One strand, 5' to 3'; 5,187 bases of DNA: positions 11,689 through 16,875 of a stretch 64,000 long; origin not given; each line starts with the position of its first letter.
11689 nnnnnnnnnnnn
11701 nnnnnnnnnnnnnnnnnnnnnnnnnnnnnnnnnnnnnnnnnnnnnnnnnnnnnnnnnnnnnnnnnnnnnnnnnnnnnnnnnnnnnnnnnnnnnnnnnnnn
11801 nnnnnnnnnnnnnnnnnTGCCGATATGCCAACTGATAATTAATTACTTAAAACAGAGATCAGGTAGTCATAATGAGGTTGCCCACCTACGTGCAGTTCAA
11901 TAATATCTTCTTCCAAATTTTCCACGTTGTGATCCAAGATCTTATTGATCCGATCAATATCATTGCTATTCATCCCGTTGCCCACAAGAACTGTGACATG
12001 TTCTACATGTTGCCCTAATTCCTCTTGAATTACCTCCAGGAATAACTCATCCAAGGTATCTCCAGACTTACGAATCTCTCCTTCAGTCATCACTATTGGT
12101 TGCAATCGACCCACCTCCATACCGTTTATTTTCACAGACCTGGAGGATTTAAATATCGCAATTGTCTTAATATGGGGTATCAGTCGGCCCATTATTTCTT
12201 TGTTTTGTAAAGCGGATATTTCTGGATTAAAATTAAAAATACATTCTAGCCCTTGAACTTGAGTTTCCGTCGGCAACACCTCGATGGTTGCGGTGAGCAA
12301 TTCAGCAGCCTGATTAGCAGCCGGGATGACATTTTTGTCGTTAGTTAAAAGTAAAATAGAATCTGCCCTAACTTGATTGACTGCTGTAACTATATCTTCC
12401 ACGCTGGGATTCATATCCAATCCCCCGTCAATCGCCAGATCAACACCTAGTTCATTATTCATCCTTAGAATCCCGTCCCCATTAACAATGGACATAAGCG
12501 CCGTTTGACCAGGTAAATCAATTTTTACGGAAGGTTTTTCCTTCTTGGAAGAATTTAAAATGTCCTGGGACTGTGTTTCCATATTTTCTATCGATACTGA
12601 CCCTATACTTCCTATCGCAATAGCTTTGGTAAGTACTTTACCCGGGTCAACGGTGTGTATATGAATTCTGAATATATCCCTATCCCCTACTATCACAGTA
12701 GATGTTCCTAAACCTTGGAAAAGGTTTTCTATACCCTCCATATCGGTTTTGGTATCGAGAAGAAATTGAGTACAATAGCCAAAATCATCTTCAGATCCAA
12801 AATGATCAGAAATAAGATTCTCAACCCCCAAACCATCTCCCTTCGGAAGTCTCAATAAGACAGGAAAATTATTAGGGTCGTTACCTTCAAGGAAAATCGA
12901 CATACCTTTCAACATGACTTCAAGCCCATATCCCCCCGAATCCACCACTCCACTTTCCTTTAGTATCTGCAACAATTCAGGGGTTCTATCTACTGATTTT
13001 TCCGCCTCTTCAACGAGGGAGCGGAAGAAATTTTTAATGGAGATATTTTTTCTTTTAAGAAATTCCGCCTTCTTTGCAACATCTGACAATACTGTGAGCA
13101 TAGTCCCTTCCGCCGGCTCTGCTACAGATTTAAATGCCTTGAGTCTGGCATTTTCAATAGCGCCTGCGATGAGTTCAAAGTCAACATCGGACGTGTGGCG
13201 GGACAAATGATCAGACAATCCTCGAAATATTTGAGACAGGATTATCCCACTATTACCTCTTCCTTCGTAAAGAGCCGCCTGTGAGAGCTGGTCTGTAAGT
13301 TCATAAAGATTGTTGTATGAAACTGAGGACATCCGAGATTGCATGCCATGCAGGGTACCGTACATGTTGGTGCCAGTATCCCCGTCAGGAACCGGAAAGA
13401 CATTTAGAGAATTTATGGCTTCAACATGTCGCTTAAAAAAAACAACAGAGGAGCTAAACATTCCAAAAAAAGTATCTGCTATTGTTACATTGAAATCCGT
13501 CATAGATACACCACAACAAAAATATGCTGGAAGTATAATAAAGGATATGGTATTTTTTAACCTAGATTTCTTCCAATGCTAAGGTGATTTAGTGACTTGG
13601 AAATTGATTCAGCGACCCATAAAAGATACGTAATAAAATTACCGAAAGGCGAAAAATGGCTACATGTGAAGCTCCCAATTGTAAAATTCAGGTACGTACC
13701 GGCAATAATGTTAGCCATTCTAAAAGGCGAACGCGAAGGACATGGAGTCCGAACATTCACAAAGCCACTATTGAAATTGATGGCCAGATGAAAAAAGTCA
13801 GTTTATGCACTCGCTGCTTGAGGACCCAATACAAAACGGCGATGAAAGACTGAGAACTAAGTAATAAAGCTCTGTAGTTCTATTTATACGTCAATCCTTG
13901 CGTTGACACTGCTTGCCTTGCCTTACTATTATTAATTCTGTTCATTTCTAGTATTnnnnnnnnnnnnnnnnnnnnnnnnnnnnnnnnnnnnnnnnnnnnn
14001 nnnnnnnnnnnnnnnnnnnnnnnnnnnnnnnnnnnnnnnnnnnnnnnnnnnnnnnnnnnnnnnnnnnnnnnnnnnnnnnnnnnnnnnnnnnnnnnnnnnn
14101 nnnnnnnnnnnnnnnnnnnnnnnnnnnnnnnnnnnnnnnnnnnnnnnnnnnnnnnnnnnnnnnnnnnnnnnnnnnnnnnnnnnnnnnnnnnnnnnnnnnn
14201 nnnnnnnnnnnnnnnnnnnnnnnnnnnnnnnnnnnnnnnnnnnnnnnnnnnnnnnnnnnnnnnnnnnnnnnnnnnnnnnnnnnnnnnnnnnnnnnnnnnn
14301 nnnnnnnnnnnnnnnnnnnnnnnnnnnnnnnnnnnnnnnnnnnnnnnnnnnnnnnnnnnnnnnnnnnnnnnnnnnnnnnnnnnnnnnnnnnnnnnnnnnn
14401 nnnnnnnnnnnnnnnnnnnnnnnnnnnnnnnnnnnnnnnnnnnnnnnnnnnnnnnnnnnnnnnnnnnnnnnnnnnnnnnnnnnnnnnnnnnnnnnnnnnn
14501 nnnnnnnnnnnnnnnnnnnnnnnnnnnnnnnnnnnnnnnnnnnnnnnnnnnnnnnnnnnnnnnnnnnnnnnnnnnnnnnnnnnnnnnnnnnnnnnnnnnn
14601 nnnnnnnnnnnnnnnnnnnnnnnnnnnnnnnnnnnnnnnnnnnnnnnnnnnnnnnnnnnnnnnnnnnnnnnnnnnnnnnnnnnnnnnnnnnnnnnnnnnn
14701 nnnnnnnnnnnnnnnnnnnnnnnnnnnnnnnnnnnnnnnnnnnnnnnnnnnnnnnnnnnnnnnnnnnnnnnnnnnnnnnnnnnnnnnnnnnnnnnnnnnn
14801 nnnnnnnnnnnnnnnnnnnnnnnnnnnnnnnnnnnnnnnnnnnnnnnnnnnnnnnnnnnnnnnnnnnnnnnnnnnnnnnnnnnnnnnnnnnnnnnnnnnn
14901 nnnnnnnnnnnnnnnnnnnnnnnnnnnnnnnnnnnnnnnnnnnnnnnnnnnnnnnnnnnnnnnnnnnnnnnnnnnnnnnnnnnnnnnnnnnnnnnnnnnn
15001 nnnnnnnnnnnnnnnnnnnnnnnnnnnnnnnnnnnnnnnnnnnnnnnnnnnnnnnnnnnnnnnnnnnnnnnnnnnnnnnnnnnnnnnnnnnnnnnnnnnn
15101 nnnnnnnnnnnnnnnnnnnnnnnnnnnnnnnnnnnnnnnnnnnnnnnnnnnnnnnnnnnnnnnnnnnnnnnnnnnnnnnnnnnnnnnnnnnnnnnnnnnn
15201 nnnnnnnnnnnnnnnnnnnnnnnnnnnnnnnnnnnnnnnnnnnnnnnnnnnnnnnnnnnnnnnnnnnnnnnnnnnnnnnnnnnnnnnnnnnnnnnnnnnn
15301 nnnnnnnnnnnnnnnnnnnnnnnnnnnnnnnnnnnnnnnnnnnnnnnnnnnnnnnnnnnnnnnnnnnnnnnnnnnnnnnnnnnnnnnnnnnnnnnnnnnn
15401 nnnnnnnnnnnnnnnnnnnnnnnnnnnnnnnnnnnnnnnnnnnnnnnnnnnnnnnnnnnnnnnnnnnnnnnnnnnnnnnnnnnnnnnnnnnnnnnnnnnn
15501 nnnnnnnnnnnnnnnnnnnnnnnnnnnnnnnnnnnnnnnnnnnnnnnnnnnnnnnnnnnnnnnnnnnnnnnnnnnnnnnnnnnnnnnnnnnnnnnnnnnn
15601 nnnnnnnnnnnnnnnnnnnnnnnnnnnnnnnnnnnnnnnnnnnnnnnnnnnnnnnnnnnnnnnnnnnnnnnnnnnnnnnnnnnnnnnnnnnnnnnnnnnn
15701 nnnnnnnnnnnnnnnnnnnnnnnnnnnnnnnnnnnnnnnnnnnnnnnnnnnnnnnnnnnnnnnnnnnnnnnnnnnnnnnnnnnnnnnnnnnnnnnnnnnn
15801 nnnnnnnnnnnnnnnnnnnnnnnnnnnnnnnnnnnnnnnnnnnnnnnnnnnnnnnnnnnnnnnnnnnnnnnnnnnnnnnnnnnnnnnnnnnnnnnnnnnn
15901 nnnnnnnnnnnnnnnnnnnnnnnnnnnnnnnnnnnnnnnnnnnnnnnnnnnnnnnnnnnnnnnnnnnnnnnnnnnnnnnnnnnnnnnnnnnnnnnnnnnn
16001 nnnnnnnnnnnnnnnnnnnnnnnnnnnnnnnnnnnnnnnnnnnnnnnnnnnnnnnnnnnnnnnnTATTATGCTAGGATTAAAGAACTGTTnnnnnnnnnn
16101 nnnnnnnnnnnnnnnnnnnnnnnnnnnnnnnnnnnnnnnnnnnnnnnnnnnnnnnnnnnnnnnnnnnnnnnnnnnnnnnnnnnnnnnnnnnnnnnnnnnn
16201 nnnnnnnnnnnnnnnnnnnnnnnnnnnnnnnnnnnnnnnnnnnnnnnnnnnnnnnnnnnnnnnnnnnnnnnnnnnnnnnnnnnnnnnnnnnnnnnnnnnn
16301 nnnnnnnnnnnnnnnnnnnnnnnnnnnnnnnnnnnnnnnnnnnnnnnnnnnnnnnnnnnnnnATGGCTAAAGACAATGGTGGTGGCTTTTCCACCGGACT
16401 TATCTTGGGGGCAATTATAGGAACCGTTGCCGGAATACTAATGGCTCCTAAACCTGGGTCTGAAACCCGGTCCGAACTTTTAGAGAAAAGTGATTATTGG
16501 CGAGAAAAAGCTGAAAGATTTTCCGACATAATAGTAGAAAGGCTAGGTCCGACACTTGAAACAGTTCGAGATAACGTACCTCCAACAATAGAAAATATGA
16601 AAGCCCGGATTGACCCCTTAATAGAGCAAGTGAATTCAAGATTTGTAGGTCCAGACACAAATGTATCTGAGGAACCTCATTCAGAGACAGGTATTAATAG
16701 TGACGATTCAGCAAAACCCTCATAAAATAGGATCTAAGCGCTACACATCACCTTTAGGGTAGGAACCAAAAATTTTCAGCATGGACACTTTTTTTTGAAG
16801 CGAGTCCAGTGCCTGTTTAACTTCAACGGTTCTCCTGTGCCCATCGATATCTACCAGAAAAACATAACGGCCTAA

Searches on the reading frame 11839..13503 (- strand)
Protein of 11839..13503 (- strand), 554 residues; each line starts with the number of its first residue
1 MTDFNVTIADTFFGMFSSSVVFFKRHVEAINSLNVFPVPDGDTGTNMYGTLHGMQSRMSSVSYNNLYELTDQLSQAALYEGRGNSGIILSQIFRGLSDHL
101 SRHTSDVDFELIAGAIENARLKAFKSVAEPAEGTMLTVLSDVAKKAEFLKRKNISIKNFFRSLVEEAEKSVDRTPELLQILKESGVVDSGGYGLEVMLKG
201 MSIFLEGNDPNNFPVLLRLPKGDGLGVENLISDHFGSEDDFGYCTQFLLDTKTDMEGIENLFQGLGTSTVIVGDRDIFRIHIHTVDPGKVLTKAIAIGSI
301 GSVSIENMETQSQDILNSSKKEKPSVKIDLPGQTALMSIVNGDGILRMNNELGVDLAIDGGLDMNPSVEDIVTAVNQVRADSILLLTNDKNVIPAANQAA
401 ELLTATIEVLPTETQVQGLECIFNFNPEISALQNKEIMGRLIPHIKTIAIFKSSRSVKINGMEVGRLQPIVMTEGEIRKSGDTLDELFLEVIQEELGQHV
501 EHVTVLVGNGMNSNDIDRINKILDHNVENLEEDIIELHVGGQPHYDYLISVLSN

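Call 29: search_protein_families(library=pfam, proteins=[window:11839-13503:-], max_evalue=0.0001)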
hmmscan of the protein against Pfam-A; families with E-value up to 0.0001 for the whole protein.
window:11839-13503:- (554 aa): 3 families
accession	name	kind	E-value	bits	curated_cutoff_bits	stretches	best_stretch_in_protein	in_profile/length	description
PF13684.11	FakA-like_C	-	2.8e-48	164.6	23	1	336-551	2-215/216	Fatty acid kinase subunit A-like, C-terminal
PF02734.22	Dak2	-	5.2e-37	127.8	27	1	37-201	1-172/174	DAK2 domain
PF21645.3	FakA-like_M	-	2.5e-21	75.7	24.9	1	241-314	2-79/80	Fatty acid kinase subunit A-like, middle domain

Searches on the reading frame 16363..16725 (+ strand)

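Call 23: search_protein_families(library=pfam, proteins=[window:16363-16725:+], max_evalue=0.001)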
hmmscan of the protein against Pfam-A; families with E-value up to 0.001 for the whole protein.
window:16363-16725:+ (120 aa): 1 family
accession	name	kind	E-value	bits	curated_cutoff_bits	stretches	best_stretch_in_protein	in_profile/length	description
PF12732.12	YtxH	-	1.7e-13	51.3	37.5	1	11-70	2-57/71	YtxH-like protein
